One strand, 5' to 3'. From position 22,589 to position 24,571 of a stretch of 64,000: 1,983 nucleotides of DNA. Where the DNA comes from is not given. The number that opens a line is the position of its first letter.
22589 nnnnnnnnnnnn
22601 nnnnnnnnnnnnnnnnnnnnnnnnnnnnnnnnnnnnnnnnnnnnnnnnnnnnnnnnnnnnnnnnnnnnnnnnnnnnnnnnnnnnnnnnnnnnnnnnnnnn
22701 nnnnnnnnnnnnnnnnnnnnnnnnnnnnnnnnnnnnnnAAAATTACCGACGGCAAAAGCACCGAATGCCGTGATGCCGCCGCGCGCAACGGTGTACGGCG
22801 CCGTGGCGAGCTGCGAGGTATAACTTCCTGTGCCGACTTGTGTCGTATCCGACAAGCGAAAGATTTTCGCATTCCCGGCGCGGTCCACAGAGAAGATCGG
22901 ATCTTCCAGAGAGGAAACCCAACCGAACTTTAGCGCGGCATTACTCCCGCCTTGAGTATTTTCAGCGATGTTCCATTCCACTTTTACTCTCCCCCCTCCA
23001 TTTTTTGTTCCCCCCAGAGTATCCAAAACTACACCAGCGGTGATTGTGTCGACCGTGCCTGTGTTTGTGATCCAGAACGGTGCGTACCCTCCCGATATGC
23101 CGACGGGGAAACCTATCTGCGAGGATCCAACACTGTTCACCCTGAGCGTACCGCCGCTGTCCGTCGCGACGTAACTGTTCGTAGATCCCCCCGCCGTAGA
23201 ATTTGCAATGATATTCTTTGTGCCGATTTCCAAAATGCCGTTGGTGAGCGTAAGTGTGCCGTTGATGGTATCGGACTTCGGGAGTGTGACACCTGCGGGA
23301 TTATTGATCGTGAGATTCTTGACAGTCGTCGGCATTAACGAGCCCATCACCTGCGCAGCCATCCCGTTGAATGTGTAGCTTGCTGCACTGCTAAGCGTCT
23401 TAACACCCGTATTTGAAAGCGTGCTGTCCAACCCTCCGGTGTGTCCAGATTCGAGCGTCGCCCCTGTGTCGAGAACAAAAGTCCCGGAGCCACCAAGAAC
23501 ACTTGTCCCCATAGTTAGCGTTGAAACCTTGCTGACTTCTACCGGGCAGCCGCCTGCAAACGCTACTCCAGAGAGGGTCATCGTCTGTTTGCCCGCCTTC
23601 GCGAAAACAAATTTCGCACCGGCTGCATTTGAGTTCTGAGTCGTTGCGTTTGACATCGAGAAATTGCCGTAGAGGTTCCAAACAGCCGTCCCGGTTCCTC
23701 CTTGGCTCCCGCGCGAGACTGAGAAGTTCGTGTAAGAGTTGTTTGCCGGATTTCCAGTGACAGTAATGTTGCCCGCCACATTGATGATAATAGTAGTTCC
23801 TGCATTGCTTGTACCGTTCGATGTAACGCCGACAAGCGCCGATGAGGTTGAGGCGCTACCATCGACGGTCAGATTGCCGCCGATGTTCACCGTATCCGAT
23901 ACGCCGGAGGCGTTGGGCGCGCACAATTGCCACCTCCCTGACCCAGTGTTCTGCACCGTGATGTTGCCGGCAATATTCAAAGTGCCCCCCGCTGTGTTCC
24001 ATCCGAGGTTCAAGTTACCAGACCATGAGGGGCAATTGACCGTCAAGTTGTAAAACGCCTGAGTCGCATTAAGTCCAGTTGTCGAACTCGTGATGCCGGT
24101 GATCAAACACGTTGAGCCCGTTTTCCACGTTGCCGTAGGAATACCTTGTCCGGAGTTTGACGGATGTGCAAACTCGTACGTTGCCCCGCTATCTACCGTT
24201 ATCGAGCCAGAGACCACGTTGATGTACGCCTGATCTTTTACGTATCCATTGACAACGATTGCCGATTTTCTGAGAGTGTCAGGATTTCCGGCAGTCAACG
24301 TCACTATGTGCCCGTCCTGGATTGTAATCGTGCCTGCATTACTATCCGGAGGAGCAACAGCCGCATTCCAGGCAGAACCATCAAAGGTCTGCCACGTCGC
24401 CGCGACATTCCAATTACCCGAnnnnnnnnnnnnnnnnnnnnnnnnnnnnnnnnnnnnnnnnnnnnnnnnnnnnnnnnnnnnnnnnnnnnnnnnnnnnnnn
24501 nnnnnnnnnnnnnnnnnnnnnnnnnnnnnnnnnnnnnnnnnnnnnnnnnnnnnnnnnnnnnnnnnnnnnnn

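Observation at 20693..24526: Internally duplicated ~1.8-kb module in a 1277-aa T9SS cargo protein, with a third copy as a separate gene at 33466..34998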

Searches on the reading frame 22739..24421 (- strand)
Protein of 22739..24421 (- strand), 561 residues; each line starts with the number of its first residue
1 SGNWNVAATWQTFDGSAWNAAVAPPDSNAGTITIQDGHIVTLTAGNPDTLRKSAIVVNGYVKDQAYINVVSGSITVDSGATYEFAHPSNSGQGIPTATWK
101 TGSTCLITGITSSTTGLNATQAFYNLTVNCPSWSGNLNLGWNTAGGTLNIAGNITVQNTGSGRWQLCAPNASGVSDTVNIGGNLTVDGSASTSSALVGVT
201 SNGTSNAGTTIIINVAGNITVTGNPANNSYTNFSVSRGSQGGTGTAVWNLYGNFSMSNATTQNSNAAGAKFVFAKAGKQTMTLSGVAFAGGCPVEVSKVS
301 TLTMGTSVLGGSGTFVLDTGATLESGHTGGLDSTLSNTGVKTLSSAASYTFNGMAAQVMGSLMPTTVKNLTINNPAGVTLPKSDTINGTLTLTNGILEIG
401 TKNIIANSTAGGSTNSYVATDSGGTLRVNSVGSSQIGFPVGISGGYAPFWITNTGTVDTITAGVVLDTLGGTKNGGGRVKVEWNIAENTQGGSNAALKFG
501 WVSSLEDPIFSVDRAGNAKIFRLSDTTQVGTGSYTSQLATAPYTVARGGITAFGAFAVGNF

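Call 12: find_homologous_proteins(query=window:22739-24421:-, max_evalue=0.001)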
Query seq(561 aa) (561 aa): 269 proteins with E <= 0.001 among 8000 candidates; the best 120 are listed.
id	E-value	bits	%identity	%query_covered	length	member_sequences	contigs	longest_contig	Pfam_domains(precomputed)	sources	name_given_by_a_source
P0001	2.9e-220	751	100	64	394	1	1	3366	-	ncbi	ncbi:MAG: hypothetical protein WBW71_11965, partial [Bacteroidota bacterium]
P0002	1.3e-217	743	45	100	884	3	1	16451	PF18962.8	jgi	jgi:hypothetical protein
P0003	3.5e-206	705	78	80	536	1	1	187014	-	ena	-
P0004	2.1e-163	564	49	95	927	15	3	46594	PF18962.8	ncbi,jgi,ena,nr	ncbi:MAG TPA: T9SS type A sorting domain-containing protein [Bacteroidota bacterium]|nr:T9SS type A 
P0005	8.2e-141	489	75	57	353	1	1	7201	-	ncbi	-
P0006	5.5e-131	457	46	73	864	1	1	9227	-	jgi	jgi:hypothetical protein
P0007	5.2e-130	453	40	77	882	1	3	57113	PF18962.8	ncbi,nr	ncbi:MAG: T9SS type A sorting domain-containing protein [candidate division KSB1 bacterium]|nr:T9SS 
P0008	3.8e-123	431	44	100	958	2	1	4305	PF00754.32,PF22633.4,PF18962.8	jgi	jgi:hypothetical protein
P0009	5.3e-123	430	48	71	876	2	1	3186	PF18962.8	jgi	-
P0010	1.2e-122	429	41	100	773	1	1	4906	PF18962.8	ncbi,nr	ncbi:MAG: T9SS type A sorting domain-containing protein, partial [candidate division KSB1 bacterium]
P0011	1.4e-121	426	48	100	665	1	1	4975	-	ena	-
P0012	1.4e-121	426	48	100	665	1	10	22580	-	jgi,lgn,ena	-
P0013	1.4e-121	426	48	100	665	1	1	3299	-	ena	-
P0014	1.7e-121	425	48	100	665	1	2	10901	-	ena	-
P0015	3.7e-121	424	50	77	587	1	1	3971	PF18962.8,PF13860.13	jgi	jgi:hypothetical protein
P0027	6.7e-113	397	44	58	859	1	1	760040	PF18962.8,PF13860.13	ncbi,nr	ncbi:MAG: T9SS type A sorting domain-containing protein [bacterium]|nr:T9SS type A sorting domain-co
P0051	6.8e-101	357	45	67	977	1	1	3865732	PF18962.8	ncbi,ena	-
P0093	6.5e-70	255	46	71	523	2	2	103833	PF18962.8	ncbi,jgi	jgi:hypothetical protein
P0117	2.4e-63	233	42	71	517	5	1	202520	PF18962.8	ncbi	-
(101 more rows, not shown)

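Call 17: find_encoding_contigs(protein=P0003, flank=10000, max_places=2)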
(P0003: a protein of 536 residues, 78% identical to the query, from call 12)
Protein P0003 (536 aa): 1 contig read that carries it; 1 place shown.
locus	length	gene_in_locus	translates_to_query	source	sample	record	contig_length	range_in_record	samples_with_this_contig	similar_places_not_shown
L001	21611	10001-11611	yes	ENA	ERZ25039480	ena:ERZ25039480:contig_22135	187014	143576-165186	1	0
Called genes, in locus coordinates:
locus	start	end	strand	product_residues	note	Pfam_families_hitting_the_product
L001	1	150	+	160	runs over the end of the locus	-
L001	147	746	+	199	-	-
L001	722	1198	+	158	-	PF18962:Por_Secre_tail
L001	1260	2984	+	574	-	PF18962:Por_Secre_tail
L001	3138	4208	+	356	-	PF07470:Glyco_hydro_88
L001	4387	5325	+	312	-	PF00532:Peripla_BP_1, PF13407:Peripla_BP_4, PF13377:Peripla_BP_3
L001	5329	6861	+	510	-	PF00657:Lipase_GDSL, PF13472:Lipase_GDSL_2, PF14258:DUF4350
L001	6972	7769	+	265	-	PF12708:Pect-lyase_RHGA_epim (weak)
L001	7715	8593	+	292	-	PF00295:Glyco_hydro_28, PF13229:Beta_helix (faint)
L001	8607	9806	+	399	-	PF01095:Pectinesterase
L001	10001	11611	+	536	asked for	-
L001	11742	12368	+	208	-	-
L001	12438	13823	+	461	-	PF18962:Por_Secre_tail (weak)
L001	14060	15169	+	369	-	-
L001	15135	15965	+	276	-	PF13585:CHU_C (weak), PF18962:Por_Secre_tail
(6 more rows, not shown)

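Call 18: find_encoding_contigs(protein=P0051, flank=10000, max_places=2)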
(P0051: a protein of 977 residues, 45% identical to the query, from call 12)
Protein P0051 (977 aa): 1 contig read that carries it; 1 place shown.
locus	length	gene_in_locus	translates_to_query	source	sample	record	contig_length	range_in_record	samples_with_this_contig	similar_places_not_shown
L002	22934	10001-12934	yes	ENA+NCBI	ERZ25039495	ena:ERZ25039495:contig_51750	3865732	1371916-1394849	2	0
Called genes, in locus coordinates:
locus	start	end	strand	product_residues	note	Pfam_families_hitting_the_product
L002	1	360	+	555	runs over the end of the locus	PF18962:Por_Secre_tail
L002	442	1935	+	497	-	PF07602:DUF1565 (weak), PF22842:Pel9A-like_beta_helix, PF13229:Beta_helix, PF18962:Por_Secre_tail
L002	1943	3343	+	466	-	PF12708:Pect-lyase_RHGA_epim, PF00295:Glyco_hydro_28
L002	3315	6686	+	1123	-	PF13620:CarboxypepD_reg, PF13715:CarbopepD_reg_2, PF07715:Plug, PF00593:TonB_dep_Rec_b-barrel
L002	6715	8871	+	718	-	-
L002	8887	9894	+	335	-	-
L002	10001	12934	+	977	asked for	PF18962:Por_Secre_tail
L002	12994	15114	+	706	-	PF18962:Por_Secre_tail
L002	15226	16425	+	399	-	PF07470:Glyco_hydro_88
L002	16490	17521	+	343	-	PF00356:LacI, PF04967:HTH_10 (faint), PF00532:Peripla_BP_1, PF13407:Peripla_BP_4, PF13377:Peripla_BP_3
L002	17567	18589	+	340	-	PF01095:Pectinesterase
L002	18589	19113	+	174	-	-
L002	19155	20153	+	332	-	PF03480:DctP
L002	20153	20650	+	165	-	PF04290:DctQ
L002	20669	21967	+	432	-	PF03600:CitMHS (faint), PF06808:DctM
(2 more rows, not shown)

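Call 19: find_encoding_contigs(protein=P0117, flank=10000, max_places=2)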
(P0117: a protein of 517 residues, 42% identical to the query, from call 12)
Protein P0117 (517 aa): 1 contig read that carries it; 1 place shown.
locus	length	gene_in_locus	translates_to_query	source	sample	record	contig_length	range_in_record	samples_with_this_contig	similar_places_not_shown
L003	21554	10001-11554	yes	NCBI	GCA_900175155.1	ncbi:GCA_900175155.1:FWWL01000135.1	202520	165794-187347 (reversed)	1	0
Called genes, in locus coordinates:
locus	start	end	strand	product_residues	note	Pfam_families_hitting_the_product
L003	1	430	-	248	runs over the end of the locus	PF20772:TACO1_YebC_N, PF01709:Transcrip_reg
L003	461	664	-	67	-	-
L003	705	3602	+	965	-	PF13620:CarboxypepD_reg, PF13715:CarbopepD_reg_2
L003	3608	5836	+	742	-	-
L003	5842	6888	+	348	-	-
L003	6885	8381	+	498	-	-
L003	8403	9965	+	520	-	PF18962:Por_Secre_tail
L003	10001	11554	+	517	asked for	PF18962:Por_Secre_tail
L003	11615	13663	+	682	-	PF13287:Fn3_assoc (weak), PF13290:CHB_HEX_C_1 (weak)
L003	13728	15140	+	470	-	PF12708:Pect-lyase_RHGA_epim (faint), PF00295:Glyco_hydro_28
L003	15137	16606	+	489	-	PF22842:Pel9A-like_beta_helix, PF13229:Beta_helix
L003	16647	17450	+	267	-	PF00106:adh_short, PF01370:Epimerase (weak), PF08659:KR, PF13561:adh_short_C2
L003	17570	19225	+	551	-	PF00474:SSF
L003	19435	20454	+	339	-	PF07396:Porin_O_P (weak)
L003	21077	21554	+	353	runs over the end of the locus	-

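Call 22: find_encoding_contigs(protein=P0027, flank=10000, max_places=1)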
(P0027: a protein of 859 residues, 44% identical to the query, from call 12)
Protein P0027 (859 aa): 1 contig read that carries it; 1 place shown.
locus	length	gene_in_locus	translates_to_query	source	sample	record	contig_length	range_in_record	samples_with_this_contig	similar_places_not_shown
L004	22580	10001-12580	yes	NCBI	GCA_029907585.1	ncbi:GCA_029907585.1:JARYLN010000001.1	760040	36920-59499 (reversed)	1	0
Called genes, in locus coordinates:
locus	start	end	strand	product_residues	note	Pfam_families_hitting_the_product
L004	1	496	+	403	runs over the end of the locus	PF07470:Glyco_hydro_88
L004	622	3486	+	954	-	PF13620:CarboxypepD_reg, PF13715:CarbopepD_reg_2, PF14905:OMP_b-brl_3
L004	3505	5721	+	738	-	-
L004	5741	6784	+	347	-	-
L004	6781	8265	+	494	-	-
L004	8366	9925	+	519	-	PF18962:Por_Secre_tail (weak)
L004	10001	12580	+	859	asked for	PF13860:FlgD_ig (faint), PF18962:Por_Secre_tail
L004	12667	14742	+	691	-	PF22842:Pel9A-like_beta_helix, PF13229:Beta_helix, PF18962:Por_Secre_tail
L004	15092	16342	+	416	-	PF16153:DUF4861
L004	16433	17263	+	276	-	PF04962:KduI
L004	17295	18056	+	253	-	PF00106:adh_short, PF08659:KR, PF13561:adh_short_C2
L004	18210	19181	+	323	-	PF03480:DctP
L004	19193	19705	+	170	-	PF04290:DctQ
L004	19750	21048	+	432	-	PF06808:DctM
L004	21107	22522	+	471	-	PF02614:UxaC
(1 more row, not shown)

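Call 23: find_encoding_contigs(protein=P0007, flank=10000, max_places=1)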
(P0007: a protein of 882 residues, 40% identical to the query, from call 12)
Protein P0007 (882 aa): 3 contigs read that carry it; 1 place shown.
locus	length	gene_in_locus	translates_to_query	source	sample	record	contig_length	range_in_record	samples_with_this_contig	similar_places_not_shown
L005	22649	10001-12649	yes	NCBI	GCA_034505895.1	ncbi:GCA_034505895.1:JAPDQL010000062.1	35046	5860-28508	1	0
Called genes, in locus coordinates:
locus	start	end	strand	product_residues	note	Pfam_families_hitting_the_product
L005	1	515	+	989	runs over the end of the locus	PF13620:CarboxypepD_reg, PF13715:CarbopepD_reg_2, PF14905:OMP_b-brl_3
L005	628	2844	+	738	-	-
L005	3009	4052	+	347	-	PF03687:UPF0164 (faint), PF03349:Toluene_X (faint), PF19572:PorV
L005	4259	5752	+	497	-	PF03349:Toluene_X (faint)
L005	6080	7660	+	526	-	PF18962:Por_Secre_tail (weak)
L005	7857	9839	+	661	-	-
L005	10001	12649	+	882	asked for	PF18962:Por_Secre_tail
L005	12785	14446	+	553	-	PF04616:Glyco_hydro_43, PF17851:GH43_C2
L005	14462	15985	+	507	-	PF07602:DUF1565, PF22842:Pel9A-like_beta_helix, PF13229:Beta_helix, PF18962:Por_Secre_tail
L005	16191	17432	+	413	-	PF01095:Pectinesterase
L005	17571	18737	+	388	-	PF07470:Glyco_hydro_88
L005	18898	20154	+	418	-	PF16153:DUF4861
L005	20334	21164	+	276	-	PF04962:KduI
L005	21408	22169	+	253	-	PF00106:adh_short, PF08659:KR, PF13561:adh_short_C2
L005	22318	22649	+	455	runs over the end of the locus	PF00083:Sugar_tr (weak), PF07690:MFS_1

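Call 24: find_encoding_contigs(protein=P0093, flank=10000, max_places=1)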
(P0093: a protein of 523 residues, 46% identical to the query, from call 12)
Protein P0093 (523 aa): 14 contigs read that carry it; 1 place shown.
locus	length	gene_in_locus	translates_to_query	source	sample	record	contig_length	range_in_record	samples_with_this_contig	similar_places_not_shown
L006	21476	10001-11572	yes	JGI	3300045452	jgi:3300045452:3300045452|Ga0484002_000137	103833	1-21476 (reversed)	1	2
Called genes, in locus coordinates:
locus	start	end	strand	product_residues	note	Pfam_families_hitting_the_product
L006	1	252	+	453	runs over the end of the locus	-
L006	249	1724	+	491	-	PF12708:Pect-lyase_RHGA_epim, PF00295:Glyco_hydro_28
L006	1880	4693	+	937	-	PF13620:CarboxypepD_reg, PF13715:CarbopepD_reg_2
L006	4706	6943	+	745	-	-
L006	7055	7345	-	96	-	-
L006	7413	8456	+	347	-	PF19572:PorV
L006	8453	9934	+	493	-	PF03349:Toluene_X (faint)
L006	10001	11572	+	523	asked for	PF18962:Por_Secre_tail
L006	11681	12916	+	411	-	PF07470:Glyco_hydro_88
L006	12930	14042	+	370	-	PF00356:LacI, PF00532:Peripla_BP_1, PF13407:Peripla_BP_4, PF13377:Peripla_BP_3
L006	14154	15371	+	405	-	PF16153:DUF4861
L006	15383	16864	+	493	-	PF02614:UxaC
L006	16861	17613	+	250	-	PF00106:adh_short, PF08659:KR, PF13561:adh_short_C2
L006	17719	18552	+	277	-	PF04962:KduI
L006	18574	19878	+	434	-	PF16257:UxaE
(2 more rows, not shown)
